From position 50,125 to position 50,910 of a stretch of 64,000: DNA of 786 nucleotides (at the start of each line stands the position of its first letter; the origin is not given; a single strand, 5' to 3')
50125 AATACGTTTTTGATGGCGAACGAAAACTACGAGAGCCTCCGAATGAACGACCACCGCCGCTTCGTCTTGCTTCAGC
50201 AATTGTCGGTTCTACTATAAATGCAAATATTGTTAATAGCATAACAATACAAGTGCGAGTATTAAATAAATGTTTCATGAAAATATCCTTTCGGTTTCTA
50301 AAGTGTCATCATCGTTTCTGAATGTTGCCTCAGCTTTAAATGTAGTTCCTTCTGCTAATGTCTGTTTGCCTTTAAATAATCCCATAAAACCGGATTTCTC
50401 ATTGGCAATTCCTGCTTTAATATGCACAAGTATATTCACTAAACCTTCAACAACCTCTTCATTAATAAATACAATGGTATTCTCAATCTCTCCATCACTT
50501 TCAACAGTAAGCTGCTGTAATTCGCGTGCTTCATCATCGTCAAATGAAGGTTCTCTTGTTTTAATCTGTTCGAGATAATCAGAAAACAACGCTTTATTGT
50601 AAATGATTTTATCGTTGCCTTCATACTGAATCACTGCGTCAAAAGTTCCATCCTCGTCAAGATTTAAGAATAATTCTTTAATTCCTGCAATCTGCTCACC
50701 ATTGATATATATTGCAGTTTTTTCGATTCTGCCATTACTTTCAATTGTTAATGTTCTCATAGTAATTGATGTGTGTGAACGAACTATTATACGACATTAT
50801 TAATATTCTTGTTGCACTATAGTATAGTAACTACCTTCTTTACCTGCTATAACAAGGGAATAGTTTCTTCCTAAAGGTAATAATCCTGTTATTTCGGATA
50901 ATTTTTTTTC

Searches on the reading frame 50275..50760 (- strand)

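Call 91: search_protein_families(library=pfam, proteins=[window:50275-50760:-], max_evalue=0.01)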
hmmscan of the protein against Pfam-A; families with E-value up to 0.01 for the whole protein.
window:50275-50760:- (161 aa): 2 families
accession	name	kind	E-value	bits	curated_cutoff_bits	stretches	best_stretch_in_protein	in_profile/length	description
PF03643.20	Vps26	-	0.0024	17.3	27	0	72-113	10-50/275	Vacuolar protein sorting-associated protein 26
PF22820.2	TcaA_3rd_4th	-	0.0032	17.8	27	0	3-52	4-54/73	TcaA protein 3rd/4th domain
